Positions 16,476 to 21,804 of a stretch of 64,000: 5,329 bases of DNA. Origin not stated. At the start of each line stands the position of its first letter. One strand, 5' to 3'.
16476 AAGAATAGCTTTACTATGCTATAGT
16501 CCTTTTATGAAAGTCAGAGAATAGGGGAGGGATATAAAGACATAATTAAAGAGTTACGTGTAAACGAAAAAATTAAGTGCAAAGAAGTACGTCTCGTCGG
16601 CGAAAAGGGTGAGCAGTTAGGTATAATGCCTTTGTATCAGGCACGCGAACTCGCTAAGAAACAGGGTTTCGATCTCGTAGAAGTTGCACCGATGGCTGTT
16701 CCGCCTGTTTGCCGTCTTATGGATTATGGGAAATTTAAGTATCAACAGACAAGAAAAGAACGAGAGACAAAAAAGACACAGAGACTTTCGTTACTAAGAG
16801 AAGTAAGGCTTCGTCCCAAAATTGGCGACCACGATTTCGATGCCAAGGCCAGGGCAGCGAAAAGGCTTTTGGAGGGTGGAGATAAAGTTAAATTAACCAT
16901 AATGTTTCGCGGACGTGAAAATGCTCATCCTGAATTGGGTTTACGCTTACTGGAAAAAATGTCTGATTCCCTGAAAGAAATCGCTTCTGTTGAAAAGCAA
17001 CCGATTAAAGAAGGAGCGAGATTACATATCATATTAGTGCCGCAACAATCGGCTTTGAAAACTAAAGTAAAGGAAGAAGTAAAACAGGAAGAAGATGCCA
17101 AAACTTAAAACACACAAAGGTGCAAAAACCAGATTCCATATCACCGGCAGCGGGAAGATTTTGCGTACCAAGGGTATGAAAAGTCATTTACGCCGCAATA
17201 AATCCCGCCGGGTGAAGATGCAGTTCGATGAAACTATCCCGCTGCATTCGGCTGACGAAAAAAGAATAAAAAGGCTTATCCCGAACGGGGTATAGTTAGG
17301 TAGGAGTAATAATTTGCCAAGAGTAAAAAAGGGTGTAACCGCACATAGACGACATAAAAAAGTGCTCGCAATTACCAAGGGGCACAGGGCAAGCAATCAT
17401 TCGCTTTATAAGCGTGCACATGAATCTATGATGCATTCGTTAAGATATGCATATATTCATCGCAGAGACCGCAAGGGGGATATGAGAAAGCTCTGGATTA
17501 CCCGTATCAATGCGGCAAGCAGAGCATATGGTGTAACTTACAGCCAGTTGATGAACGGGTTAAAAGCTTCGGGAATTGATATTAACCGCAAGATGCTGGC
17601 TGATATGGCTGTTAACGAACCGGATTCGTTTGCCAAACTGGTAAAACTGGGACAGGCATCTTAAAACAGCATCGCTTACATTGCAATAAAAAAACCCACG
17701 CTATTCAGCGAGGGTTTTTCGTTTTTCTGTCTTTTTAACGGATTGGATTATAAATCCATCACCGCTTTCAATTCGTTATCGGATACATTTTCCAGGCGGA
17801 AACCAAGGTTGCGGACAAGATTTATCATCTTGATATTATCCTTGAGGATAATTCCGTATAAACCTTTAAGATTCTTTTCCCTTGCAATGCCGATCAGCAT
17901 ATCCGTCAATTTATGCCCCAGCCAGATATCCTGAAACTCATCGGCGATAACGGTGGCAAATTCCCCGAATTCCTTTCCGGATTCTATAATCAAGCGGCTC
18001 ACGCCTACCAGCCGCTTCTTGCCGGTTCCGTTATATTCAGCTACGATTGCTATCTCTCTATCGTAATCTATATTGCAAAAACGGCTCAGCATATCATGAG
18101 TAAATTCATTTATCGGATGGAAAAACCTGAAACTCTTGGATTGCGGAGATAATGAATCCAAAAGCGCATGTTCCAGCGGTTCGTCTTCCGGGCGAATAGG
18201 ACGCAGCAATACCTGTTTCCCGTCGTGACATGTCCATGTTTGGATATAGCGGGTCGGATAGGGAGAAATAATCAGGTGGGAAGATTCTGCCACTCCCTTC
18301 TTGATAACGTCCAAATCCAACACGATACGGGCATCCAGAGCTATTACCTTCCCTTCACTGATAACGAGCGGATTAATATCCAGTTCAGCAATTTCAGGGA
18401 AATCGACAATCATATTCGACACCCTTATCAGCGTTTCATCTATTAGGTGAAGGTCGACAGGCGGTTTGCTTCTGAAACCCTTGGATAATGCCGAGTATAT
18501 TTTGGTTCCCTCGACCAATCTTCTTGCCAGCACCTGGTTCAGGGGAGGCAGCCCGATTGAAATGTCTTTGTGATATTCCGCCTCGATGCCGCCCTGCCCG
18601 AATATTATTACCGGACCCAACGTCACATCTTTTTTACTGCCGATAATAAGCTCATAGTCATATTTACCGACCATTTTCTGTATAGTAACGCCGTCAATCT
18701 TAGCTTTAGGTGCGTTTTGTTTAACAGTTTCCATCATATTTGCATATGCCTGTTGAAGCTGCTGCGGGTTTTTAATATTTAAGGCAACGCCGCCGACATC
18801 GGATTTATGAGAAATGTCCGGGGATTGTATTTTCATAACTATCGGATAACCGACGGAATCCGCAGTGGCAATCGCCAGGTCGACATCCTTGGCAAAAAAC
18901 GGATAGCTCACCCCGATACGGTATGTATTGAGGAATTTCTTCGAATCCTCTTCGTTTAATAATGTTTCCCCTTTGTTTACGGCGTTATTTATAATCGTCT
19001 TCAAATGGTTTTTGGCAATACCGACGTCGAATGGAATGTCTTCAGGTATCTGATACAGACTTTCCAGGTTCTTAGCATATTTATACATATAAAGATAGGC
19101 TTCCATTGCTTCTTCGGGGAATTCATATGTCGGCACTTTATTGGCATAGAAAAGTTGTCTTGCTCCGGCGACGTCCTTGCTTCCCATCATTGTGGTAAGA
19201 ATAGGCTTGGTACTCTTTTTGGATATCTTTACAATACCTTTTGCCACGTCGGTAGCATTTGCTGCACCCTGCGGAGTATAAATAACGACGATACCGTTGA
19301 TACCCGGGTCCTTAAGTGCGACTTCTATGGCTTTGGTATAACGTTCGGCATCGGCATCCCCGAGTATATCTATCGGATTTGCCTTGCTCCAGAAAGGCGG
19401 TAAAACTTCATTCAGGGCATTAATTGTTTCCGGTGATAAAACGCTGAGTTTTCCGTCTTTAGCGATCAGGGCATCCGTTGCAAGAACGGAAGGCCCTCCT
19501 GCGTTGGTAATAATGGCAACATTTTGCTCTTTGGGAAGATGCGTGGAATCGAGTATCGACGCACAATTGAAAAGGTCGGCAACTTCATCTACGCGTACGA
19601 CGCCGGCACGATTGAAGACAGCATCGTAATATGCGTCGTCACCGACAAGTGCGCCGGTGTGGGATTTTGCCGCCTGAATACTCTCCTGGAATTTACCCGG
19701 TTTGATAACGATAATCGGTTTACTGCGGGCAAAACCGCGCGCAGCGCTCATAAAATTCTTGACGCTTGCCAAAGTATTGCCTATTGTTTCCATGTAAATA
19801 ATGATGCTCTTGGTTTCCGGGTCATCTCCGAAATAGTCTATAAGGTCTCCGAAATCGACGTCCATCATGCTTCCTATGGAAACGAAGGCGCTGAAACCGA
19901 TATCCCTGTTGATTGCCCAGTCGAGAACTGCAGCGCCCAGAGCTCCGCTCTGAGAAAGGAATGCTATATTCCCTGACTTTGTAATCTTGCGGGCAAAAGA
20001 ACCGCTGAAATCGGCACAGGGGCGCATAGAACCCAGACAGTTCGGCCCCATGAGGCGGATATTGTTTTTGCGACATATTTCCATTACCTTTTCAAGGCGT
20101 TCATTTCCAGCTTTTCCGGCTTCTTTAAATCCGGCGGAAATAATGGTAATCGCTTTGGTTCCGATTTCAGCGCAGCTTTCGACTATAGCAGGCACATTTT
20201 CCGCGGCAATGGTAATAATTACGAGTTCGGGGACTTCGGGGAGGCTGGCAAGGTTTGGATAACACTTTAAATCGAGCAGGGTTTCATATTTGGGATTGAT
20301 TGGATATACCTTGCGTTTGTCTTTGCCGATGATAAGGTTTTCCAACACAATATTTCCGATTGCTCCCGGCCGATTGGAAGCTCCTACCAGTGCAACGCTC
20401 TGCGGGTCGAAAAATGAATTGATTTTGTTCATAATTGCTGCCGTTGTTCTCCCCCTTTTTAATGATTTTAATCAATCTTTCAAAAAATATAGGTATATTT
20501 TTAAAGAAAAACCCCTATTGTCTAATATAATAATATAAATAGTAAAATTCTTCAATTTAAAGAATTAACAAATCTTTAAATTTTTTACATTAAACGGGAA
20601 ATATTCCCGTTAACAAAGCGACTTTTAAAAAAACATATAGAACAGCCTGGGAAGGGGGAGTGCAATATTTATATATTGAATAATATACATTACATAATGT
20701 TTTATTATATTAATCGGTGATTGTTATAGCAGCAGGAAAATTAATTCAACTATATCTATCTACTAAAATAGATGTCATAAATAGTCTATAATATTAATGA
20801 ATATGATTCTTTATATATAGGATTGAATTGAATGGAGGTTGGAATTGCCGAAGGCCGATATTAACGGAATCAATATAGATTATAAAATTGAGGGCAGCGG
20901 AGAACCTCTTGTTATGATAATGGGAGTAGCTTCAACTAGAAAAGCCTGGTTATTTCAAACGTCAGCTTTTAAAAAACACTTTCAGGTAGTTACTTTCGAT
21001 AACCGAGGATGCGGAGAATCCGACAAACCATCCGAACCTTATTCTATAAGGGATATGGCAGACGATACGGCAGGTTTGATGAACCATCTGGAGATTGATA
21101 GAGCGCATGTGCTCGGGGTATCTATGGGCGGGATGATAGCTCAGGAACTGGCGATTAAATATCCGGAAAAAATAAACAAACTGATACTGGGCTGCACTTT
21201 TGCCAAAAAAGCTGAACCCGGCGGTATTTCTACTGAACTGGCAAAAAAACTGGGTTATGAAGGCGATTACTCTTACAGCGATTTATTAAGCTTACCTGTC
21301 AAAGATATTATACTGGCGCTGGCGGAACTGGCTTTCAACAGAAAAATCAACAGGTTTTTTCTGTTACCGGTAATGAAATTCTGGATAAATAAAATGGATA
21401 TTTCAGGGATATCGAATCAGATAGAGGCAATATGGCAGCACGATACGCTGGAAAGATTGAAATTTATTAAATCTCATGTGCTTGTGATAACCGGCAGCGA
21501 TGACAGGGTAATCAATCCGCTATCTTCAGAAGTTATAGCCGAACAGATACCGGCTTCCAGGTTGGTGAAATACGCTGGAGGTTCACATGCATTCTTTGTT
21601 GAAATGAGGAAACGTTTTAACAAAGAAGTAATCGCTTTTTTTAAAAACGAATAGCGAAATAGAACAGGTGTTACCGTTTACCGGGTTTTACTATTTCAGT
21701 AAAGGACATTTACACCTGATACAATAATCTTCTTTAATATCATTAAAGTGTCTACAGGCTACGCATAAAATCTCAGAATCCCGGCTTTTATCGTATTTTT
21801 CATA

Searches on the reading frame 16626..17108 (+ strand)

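Call 16: search_protein_families(library=pfam, proteins=[window:16626-17108:+], max_evalue=0.001)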
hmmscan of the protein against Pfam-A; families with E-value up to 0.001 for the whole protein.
window:16626-17108:+ (160 aa): 2 families
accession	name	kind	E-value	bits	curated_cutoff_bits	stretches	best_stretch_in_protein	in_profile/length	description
PF00707.27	IF3_C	-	2.1e-29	101.7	34.8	1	57-140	3-86/86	Translation initiation factor IF-3, C-terminal domain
PF05198.21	IF3_N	-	3e-19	69.4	26.9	1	1-47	23-69/70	Translation initiation factor IF-3, N-terminal domain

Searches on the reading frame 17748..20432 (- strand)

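Call 16: search_protein_families(library=pfam, proteins=[window:17748-20432:-], max_evalue=0.001)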
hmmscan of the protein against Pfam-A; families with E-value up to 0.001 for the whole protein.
window:17748-20432:- (894 aa): 7 families
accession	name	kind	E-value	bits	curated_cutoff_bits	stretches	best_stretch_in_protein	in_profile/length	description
PF13549.11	ATP-grasp_5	-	3e-78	262.6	27.6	1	484-705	2-221/221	ATP-grasp domain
PF13607.11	Succ_CoA_lig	-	1.7e-51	174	27.4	1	154-294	2-138/138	Succinyl-CoA ligase like flavodoxin domain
PF13380.12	CoA_binding_2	-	7.1e-24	84.9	22.8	1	12-136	2-114/116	CoA binding domain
PF19045.5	Ligase_CoA_2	-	5.8e-15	56.1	23.7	1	305-455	1-157/162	Ligase-CoA domain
PF02629.25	CoA_binding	-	6.9e-11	43.2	22.3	1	10-101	3-97/97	CoA binding domain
PF13302.13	Acetyltransf_3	-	6.6e-05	24.1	25.4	1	741-879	2-138/138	Acetyltransferase (GNAT) domain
PF00583.31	Acetyltransf_1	-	0.00076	20.2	20.7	0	777-878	16-116/116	Acetyltransferase (GNAT) family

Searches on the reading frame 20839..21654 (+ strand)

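Call 16: search_protein_families(library=pfam, proteins=[window:20839-21654:+], max_evalue=0.001)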
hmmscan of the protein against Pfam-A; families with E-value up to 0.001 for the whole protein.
window:20839-21654:+ (271 aa): 5 families
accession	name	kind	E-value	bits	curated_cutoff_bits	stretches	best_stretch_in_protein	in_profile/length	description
PF00561.26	Abhydrolase_1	-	7.2e-32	111.4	25.8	1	23-255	2-243/245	alpha/beta hydrolase fold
PF12146.15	Hydrolase_4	-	6.1e-17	62.2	27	1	45-126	29-115/239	Serine aminopeptidase, S33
PF12697.13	Abhydrolase_6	-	8.6e-15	56.4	26.3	1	33-261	10-215/217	Alpha/beta hydrolase family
PF03096.20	Ndr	-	0.00024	20.4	23.3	1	68-124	80-136/283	Ndr family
PF12695.13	Abhydrolase_5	-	0.00097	19.4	27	0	208-253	97-143/164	Alpha/beta hydrolase family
